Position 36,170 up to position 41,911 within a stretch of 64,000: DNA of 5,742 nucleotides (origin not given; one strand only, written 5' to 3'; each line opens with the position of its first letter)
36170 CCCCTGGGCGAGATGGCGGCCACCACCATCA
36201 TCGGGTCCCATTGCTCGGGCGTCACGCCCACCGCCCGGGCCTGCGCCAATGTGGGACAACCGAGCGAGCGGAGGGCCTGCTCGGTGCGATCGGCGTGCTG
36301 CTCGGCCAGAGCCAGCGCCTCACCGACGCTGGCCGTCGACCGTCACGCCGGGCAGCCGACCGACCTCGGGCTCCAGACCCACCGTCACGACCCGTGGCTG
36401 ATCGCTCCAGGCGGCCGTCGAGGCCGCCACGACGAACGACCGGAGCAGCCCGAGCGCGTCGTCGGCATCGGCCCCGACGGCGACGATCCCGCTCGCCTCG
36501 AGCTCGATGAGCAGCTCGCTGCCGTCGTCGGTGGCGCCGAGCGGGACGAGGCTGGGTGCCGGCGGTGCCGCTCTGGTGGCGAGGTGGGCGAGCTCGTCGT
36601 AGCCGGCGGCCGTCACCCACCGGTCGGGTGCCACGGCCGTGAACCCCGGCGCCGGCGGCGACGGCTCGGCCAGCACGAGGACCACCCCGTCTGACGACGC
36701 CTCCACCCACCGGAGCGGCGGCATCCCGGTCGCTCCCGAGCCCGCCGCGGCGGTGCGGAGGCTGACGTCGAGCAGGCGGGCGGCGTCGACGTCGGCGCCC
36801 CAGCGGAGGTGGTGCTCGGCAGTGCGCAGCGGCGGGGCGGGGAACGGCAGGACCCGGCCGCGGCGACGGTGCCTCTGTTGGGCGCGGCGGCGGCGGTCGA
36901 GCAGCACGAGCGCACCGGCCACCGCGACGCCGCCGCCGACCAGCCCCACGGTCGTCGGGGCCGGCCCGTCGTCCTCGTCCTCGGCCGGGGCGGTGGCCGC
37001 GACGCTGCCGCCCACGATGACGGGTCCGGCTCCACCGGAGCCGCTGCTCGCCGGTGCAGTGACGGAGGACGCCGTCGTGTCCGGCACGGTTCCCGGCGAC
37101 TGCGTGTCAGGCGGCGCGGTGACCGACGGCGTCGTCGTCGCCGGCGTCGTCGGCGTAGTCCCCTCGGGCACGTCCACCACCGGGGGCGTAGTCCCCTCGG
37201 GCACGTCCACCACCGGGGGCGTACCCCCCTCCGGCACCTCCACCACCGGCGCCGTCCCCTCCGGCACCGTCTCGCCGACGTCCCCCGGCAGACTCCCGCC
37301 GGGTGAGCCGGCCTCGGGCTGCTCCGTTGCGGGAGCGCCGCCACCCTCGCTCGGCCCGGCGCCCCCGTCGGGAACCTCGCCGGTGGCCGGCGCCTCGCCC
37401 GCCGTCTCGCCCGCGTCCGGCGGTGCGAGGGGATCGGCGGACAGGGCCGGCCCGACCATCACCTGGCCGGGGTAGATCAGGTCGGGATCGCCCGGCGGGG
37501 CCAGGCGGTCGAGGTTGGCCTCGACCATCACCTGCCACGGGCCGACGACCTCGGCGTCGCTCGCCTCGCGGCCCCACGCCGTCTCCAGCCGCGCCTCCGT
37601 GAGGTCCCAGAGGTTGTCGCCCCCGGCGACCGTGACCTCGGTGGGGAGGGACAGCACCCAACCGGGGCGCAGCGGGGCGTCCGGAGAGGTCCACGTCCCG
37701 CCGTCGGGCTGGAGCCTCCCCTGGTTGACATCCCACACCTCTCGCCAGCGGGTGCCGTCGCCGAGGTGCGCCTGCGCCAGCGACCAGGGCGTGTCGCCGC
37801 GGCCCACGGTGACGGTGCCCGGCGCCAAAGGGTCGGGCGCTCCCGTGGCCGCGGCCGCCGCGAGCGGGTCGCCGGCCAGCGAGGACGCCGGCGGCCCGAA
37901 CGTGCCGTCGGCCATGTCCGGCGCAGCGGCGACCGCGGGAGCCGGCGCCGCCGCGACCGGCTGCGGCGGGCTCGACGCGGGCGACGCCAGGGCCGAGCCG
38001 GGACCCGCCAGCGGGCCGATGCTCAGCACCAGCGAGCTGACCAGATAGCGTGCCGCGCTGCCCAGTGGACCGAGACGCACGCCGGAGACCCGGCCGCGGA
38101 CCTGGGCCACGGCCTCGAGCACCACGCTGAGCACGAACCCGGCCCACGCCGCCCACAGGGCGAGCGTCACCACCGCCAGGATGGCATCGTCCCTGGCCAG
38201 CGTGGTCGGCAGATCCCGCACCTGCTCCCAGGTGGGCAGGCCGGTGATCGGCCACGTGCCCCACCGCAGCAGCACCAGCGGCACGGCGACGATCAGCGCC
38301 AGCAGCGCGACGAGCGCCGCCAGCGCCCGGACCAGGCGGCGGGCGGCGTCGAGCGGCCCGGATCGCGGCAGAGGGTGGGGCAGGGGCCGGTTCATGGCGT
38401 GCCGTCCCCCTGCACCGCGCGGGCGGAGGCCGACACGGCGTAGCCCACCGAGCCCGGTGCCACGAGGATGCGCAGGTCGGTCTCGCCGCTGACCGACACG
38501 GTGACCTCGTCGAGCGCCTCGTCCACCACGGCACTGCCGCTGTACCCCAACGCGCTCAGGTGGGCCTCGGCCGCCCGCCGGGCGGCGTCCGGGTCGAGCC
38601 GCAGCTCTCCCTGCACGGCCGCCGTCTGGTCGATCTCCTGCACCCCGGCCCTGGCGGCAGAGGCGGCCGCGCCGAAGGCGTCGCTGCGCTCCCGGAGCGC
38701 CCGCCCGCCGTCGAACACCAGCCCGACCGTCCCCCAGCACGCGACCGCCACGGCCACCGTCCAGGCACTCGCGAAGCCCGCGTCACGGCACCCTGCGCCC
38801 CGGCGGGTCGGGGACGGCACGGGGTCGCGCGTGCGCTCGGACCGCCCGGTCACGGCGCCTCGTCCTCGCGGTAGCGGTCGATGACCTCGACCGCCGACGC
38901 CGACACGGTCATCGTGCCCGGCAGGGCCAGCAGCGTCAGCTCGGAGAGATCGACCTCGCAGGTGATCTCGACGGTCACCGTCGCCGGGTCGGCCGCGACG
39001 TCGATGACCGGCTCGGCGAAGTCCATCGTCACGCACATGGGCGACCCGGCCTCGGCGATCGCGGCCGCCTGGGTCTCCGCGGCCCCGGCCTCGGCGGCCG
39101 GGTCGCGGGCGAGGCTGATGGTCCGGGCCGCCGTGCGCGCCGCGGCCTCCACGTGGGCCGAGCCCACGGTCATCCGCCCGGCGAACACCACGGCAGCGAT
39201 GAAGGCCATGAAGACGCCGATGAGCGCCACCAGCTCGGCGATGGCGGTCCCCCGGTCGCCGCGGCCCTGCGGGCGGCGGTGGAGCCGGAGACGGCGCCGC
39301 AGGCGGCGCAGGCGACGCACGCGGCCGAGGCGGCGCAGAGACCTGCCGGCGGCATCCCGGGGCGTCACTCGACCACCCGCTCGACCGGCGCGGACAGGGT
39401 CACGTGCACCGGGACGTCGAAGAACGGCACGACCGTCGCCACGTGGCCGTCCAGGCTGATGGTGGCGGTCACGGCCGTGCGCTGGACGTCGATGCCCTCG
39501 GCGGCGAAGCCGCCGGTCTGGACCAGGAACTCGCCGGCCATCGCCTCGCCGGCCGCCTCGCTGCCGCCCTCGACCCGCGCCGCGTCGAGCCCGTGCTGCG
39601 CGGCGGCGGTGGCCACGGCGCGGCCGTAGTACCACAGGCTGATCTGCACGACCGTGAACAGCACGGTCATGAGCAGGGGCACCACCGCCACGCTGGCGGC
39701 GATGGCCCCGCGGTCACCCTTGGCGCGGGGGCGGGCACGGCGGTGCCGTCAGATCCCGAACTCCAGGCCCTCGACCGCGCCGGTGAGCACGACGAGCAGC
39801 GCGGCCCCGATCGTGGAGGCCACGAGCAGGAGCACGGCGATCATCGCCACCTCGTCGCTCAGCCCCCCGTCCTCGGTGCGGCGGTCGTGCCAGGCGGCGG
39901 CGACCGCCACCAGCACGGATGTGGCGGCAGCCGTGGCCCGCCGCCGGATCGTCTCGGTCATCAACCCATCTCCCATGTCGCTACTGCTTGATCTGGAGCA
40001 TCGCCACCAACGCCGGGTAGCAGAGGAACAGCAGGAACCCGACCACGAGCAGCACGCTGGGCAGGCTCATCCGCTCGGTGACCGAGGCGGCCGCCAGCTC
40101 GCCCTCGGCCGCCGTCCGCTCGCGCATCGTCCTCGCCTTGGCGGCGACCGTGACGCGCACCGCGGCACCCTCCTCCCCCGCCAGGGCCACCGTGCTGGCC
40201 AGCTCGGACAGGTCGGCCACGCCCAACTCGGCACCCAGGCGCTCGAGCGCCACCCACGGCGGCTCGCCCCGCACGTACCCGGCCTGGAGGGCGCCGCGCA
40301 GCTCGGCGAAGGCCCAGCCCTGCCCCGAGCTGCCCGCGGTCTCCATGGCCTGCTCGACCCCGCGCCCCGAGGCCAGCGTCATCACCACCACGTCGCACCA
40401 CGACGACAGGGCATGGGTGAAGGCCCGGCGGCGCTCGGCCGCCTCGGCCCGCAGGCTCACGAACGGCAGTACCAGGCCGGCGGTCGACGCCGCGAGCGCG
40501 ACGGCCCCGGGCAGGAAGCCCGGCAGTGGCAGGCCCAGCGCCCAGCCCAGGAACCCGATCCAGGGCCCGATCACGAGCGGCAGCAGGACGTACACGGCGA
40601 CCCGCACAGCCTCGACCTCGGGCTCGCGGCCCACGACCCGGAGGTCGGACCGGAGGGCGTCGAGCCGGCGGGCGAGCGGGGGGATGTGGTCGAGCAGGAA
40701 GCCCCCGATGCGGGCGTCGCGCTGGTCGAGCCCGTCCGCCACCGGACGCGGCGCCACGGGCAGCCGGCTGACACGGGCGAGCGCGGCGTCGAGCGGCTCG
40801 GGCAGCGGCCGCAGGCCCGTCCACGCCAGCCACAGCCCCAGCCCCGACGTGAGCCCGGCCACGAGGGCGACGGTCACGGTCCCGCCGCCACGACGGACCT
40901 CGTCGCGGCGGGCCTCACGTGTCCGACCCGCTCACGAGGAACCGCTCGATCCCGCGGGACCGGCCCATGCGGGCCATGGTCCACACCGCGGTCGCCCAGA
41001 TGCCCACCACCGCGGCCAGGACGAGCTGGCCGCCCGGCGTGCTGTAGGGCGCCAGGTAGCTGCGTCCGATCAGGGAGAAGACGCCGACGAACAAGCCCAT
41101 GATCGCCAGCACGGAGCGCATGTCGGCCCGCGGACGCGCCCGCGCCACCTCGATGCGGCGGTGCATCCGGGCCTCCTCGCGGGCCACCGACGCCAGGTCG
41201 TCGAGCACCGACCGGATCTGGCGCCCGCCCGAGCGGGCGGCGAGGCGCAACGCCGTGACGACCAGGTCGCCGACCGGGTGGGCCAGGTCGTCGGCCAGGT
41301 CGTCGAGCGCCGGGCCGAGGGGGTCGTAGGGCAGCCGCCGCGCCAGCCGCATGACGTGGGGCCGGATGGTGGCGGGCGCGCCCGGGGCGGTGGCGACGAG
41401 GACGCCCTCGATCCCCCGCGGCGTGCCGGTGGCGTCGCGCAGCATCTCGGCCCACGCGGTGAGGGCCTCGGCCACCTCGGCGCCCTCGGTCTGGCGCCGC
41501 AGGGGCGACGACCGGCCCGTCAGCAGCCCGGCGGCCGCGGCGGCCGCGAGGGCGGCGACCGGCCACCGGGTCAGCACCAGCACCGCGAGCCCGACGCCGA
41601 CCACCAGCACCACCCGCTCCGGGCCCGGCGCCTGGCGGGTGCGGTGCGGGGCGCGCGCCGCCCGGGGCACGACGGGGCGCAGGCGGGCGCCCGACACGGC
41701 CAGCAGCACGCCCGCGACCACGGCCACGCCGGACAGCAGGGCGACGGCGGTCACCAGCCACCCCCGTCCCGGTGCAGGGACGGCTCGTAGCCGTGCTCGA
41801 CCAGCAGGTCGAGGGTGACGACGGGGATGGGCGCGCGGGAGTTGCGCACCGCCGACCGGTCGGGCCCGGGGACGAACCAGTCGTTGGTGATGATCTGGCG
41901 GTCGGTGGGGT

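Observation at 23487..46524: Tad (type IVc) pilus operon joined to a Gram-positive-type T4SS in one 23-kb co-directional gene train, with no relaxase, integrase or replication gene in view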

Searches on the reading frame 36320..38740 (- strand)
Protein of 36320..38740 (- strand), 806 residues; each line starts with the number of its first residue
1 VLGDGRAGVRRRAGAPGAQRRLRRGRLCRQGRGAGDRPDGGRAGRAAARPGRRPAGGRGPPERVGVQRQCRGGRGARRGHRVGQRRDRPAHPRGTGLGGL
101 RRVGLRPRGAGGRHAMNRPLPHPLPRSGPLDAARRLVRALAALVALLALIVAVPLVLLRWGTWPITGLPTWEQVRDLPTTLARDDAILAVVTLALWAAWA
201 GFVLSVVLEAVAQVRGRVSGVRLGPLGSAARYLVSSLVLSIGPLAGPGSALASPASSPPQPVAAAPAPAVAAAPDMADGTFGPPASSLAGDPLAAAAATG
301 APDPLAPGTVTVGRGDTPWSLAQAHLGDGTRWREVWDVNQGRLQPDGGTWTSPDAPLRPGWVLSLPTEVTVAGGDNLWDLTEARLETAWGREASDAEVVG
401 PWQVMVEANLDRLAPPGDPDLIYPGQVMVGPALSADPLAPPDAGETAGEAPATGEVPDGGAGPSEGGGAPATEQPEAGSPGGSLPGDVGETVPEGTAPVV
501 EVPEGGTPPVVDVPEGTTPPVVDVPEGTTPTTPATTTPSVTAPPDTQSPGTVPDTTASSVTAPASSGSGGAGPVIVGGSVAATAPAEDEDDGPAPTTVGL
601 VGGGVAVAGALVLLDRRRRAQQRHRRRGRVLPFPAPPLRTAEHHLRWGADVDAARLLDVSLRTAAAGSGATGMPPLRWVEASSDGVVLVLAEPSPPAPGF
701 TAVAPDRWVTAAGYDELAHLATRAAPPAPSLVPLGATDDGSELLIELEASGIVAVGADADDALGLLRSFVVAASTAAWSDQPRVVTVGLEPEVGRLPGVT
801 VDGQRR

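Call 5: search_protein_families(library=pfam, proteins=[window:36320-38740:-], max_evalue=0.01)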
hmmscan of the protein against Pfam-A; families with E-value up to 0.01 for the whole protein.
window:36320-38740:- (806 aa): 1 family
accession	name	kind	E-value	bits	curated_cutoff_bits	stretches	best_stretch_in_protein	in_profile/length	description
PF01476.26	LysM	-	2.9e-05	24.4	20.9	1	311-346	2-32/43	LysM domain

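Call 33: search_protein_families(library=ncbifam, proteins=[window:36320-38395:-], max_evalue=0.01)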
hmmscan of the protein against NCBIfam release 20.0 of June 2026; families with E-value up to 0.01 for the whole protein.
window:36320-38395:- (691 aa): 1 family
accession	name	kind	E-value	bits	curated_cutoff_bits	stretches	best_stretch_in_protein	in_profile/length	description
NF008399.0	PRK11198.1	equivalog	6.1e-06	26.7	134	0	254-317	98-147/149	peptidoglycan-binding protein LysM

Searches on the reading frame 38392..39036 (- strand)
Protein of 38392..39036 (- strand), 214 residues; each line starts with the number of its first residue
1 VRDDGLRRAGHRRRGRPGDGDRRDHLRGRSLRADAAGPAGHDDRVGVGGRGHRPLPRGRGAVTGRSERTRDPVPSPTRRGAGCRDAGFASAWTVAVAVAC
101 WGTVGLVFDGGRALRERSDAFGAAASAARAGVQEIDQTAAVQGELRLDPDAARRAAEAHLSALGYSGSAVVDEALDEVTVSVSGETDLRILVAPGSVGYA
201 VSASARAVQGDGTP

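Call 5: search_protein_families(library=pfam, proteins=[window:38392-39036:-], max_evalue=0.01)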
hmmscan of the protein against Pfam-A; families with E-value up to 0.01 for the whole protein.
window:38392-39036:- (214 aa): 1 family
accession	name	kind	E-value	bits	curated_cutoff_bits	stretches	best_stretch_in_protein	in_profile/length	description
PF13400.11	Tad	-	2.6e-06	28.1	22.3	1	89-133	3-46/47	Putative Flp pilus-assembly TadE/G-like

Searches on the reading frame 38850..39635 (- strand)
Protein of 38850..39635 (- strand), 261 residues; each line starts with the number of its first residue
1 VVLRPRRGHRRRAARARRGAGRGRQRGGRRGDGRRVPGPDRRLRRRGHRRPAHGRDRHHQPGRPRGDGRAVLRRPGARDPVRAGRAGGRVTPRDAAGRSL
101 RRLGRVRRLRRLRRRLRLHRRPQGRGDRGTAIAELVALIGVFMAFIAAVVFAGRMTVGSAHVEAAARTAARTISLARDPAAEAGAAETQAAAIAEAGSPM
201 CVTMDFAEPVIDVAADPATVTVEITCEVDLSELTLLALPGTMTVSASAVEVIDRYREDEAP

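Call 6: search_protein_families(library=pfam, proteins=[window:38850-39635:-], max_evalue=0.01)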
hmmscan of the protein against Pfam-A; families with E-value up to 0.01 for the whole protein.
window:38850-39635:- (261 aa): 1 family
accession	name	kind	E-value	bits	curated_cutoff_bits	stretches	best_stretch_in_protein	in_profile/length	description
PF07811.17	TadE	-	0.0032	18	22.9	1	129-171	1-43/43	TadE-like protein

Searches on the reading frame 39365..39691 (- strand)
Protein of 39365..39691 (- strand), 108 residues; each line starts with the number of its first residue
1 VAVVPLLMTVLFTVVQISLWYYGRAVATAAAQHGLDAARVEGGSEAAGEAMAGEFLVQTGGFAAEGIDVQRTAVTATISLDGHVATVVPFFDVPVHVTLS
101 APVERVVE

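Call 6: search_protein_families(library=pfam, proteins=[window:39365-39691:-], max_evalue=0.01)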
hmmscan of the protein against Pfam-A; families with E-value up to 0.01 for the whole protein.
window:39365-39691:- (108 aa): 1 family
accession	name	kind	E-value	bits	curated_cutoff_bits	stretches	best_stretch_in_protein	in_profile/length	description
PF07811.17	TadE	-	2.8e-06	27.8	22.9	1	3-34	10-41/43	TadE-like protein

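Call 34: search_protein_families(library=ncbifam, proteins=[window:39365-39691:-], max_evalue=0.01)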
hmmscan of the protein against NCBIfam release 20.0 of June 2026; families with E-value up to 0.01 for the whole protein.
window:39365-39691:- (108 aa): 0 families

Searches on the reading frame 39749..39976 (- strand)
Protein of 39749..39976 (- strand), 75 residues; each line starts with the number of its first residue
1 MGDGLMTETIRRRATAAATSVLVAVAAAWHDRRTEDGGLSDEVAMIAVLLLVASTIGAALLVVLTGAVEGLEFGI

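Call 6: search_protein_families(library=pfam, proteins=[window:39749-39976:-], max_evalue=0.01)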
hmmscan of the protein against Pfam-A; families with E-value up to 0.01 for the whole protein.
window:39749-39976:- (75 aa): 0 families

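Call 34: search_protein_families(library=ncbifam, proteins=[window:39749-39976:-], max_evalue=0.01)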
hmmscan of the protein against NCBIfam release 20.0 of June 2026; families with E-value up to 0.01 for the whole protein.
window:39749-39976:- (75 aa): 0 families

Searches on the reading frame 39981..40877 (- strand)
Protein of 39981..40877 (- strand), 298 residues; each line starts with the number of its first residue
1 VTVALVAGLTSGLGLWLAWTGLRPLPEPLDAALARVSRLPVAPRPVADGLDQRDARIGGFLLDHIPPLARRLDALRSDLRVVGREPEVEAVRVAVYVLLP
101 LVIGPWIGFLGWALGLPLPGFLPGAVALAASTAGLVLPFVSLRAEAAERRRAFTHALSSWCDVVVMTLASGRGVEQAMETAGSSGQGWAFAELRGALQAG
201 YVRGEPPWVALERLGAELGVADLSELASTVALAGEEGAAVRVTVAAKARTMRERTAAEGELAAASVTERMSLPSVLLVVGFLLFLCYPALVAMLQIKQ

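Call 6: search_protein_families(library=pfam, proteins=[window:39981-40877:-], max_evalue=0.01)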
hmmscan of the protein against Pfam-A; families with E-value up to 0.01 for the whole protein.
window:39981-40877:- (298 aa): 1 family
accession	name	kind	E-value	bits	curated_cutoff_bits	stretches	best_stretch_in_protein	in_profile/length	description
PF00482.28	T2SSF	-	3.3e-12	46.9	25.2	1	160-288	1-125/125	Type II secretion system (T2SS), protein F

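Call 34: search_protein_families(library=ncbifam, proteins=[window:39981-40877:-], max_evalue=0.01)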
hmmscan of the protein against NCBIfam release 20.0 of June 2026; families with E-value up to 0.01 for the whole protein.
window:39981-40877:- (298 aa): 0 families

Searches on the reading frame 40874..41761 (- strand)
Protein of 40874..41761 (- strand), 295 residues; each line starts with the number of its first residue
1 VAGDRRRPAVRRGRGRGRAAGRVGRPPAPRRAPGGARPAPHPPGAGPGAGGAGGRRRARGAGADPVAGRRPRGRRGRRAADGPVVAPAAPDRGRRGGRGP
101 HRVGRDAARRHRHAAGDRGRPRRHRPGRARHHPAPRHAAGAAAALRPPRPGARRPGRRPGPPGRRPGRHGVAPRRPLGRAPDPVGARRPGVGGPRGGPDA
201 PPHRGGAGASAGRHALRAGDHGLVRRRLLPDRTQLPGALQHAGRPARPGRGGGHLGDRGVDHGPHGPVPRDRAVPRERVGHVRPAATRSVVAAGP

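Call 6: search_protein_families(library=pfam, proteins=[window:40874-41761:-], max_evalue=0.01)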
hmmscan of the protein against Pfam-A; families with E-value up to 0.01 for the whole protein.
window:40874-41761:- (295 aa): 0 families

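Call 34: search_protein_families(library=ncbifam, proteins=[window:40915-41754:-], max_evalue=0.01)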
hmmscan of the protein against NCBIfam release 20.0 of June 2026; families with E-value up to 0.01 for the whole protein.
window:40915-41754:- (279 aa): 0 families
